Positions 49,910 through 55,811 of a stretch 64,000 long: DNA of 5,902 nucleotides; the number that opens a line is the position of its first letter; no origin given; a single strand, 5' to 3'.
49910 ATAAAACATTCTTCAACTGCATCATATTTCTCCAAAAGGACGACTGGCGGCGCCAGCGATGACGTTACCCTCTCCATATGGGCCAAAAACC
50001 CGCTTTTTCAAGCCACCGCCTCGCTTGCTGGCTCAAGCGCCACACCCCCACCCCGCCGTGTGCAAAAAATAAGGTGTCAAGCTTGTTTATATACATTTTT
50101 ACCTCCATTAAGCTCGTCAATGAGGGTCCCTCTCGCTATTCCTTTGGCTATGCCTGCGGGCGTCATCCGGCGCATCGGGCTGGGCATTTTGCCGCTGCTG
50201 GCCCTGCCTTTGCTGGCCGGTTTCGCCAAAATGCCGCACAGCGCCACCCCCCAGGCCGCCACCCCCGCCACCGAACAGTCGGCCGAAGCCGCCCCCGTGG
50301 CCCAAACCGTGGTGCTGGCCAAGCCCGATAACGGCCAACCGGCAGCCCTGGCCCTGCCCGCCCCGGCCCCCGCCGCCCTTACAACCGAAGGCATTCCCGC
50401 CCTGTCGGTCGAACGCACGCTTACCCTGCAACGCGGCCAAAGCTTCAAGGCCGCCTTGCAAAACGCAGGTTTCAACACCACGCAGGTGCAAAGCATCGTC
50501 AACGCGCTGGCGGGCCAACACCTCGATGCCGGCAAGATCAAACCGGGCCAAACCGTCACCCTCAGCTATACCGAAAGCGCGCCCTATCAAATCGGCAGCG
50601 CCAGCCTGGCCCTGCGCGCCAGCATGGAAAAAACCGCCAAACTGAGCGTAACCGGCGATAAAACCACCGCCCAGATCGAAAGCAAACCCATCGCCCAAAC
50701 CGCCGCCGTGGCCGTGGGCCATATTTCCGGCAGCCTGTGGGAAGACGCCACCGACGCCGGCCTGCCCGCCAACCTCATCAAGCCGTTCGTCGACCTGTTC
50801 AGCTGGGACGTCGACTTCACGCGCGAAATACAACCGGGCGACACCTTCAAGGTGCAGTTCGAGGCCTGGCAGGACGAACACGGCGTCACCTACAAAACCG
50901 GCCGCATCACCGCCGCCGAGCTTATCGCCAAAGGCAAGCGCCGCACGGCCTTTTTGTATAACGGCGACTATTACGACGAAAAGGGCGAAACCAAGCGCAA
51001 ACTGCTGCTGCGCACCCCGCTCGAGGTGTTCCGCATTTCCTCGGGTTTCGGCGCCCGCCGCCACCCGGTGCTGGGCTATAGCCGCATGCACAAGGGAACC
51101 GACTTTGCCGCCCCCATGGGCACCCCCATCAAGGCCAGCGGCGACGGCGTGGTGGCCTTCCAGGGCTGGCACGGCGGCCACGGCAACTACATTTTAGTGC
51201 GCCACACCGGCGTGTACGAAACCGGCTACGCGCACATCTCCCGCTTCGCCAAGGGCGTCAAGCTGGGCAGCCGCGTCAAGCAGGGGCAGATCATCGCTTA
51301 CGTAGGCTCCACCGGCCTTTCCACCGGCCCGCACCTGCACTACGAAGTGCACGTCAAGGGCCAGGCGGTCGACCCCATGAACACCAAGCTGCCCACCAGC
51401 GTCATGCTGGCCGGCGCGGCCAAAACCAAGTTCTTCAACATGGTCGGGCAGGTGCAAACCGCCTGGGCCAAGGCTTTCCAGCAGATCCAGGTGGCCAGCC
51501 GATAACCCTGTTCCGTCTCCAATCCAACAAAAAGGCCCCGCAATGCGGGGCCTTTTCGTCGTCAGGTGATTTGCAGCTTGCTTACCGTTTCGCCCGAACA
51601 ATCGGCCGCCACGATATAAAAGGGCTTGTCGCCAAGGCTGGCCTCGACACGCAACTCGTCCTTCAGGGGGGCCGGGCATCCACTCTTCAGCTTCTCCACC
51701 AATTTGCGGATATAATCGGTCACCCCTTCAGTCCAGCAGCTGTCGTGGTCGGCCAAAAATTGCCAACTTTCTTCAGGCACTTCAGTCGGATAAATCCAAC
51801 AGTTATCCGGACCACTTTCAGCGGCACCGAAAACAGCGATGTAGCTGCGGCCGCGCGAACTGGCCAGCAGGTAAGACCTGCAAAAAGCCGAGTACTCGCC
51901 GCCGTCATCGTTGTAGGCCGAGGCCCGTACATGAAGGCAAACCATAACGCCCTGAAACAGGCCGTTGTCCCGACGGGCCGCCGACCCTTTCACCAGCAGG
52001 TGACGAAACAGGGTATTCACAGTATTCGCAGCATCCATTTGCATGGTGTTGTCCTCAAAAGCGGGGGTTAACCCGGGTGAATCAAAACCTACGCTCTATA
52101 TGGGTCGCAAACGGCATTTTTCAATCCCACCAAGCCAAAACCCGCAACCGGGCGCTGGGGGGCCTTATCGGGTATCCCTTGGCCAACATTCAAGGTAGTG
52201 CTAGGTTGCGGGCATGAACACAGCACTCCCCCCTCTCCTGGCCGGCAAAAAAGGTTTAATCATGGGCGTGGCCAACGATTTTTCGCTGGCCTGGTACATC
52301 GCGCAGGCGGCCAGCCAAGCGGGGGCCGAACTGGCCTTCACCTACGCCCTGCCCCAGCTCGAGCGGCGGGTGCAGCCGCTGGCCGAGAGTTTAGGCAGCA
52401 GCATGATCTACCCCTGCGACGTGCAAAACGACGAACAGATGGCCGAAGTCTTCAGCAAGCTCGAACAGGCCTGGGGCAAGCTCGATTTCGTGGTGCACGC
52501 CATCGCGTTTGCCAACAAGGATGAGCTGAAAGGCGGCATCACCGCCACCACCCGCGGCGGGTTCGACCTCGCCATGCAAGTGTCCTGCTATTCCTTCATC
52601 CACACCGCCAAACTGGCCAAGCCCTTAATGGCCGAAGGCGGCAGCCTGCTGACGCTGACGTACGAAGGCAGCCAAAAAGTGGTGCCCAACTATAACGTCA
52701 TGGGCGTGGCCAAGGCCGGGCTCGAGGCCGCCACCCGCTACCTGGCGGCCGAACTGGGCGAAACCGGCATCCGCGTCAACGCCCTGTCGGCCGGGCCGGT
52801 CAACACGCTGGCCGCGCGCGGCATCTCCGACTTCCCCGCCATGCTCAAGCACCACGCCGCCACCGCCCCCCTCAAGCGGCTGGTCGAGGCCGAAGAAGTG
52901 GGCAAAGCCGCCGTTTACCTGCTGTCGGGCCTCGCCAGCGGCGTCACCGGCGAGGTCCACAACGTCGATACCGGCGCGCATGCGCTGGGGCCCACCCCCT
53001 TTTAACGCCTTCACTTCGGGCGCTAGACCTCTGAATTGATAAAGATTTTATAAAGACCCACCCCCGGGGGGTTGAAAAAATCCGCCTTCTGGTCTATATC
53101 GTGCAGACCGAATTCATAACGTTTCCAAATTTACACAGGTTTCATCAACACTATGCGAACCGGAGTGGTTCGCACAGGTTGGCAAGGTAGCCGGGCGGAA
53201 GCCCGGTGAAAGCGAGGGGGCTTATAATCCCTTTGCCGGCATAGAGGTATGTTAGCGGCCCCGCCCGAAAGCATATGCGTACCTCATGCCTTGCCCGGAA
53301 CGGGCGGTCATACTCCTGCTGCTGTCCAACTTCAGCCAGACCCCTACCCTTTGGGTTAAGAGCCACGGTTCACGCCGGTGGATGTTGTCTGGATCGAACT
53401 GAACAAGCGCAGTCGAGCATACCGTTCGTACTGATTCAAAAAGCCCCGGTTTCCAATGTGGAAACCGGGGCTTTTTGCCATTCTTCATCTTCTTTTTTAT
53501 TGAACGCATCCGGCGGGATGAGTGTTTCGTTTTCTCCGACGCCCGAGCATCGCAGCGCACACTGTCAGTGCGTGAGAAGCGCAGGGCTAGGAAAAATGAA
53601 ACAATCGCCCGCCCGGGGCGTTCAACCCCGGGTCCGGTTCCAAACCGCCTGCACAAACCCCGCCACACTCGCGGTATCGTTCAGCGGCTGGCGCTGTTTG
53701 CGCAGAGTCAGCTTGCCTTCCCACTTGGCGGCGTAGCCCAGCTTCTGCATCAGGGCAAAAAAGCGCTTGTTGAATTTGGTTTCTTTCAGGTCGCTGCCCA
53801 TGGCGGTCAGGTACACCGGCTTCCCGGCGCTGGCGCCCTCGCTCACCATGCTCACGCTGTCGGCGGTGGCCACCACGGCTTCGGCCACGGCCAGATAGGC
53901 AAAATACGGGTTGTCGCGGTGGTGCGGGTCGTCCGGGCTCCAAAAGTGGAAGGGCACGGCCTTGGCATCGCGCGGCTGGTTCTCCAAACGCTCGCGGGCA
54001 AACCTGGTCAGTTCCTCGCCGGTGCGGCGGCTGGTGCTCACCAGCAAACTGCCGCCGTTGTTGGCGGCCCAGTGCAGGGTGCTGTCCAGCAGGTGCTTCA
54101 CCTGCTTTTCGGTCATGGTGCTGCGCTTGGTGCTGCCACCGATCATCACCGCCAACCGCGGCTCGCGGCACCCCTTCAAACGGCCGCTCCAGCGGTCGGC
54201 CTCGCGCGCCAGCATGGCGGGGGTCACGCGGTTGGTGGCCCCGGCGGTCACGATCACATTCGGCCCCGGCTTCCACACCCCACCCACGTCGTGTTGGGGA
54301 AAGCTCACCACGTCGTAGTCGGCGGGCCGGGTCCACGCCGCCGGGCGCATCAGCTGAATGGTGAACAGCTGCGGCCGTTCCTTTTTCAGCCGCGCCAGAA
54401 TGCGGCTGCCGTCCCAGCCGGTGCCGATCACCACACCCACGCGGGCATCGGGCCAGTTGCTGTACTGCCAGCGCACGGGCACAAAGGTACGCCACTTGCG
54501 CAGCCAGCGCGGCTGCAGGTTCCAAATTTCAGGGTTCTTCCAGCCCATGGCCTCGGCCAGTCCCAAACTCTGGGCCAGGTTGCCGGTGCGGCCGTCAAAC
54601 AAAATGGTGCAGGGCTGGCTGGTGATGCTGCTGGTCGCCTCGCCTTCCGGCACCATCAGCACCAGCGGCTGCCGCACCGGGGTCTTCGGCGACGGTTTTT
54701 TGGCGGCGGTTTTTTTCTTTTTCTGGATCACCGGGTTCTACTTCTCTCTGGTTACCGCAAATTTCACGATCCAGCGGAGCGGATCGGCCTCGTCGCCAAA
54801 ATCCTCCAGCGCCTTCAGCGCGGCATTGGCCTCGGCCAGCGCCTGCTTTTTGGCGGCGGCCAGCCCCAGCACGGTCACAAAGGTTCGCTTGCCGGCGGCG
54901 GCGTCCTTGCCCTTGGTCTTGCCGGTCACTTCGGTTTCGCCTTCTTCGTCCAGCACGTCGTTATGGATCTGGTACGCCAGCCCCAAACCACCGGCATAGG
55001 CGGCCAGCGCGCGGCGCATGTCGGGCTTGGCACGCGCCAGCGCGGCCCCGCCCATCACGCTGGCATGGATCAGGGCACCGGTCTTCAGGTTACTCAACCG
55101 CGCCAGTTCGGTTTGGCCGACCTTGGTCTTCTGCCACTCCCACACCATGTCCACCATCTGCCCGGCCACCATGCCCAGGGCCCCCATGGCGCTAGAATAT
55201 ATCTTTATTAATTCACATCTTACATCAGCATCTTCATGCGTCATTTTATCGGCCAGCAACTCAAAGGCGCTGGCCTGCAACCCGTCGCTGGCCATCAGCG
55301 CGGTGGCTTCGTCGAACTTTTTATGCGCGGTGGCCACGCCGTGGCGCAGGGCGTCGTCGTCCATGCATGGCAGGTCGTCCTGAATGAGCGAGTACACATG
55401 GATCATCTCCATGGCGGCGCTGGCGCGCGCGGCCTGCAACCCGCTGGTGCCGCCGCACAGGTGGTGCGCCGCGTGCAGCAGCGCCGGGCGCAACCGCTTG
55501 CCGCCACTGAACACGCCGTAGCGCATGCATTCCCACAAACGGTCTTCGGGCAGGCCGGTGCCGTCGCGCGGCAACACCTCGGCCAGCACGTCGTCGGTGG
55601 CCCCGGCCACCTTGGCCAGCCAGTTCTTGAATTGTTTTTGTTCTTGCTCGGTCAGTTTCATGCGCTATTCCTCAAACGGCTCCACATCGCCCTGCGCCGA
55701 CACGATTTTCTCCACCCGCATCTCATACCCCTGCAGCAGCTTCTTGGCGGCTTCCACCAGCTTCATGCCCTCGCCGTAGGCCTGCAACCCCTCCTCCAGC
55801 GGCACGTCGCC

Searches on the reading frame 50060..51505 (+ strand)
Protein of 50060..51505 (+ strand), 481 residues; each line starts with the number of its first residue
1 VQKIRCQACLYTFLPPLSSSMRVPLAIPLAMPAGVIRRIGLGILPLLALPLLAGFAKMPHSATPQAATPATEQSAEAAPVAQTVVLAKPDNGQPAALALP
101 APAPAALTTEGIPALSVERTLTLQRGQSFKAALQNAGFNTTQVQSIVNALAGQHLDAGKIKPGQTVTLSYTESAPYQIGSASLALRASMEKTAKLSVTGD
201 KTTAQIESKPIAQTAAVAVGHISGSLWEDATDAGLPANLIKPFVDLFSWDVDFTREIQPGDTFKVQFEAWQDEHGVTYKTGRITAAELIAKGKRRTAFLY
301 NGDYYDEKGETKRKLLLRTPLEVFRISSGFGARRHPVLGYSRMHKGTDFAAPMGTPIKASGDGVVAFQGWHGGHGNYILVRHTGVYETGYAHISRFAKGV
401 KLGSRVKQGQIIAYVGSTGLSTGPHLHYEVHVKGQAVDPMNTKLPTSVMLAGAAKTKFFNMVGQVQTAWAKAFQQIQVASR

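Call 14: search_protein_families(library=pfam, proteins=[window:50060-51505:+], max_evalue=0.001)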
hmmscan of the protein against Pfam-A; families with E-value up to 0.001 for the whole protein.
window:50060-51505:+ (481 aa): 2 families
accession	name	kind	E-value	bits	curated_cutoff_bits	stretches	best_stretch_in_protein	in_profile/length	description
PF01551.29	Peptidase_M23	-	3.5e-34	117.3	28.7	1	342-439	1-96/96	Peptidase family M23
PF19425.4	Csd3_N2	-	6.8e-12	45.8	27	1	216-330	7-120/122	Csd3 second domain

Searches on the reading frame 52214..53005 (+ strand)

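Call 14: search_protein_families(library=pfam, proteins=[window:52214-53005:+], max_evalue=0.001)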
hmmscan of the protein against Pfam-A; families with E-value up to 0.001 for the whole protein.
window:52214-53005:+ (263 aa): 3 families
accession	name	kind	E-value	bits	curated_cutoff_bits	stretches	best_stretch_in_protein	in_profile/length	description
PF13561.12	adh_short_C2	-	6e-87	291.6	27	1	18-256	1-236/236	Enoyl-(Acyl carrier protein) reductase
PF00106.31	adh_short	-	6.9e-18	65.3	26.6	1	28-203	15-189/195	short chain dehydrogenase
PF23441.1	SDR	-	1.1e-05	25.3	27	1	99-231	96-227/258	SDR-like rossmann domain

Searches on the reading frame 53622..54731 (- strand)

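Call 14: search_protein_families(library=pfam, proteins=[window:53622-54731:-], max_evalue=0.001)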
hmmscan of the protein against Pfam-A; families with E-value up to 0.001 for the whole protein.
window:53622-54731:- (369 aa): 1 family
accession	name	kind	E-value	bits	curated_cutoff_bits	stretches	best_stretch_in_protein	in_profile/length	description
PF06258.17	Mito_fiss_Elm1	-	9.2e-67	225.7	27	1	50-362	2-302/304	Mitochondrial fission ELM1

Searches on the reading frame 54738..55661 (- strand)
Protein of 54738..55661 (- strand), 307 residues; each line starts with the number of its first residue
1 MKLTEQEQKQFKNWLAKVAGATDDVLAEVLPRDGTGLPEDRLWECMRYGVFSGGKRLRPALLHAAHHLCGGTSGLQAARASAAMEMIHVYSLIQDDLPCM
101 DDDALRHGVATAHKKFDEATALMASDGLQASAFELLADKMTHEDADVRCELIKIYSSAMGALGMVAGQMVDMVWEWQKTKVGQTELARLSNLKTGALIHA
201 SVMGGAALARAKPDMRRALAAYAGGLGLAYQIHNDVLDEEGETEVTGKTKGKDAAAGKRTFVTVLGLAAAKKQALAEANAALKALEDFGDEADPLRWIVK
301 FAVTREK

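Call 14: search_protein_families(library=pfam, proteins=[window:54738-55661:-], max_evalue=0.001)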
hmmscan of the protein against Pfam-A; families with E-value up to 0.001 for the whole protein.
window:54738-55661:- (307 aa): 1 family
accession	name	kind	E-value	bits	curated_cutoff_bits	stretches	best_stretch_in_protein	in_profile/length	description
PF00348.22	polyprenyl_synt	-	6.9e-48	163.5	27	1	41-278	3-230/251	Polyprenyl synthetase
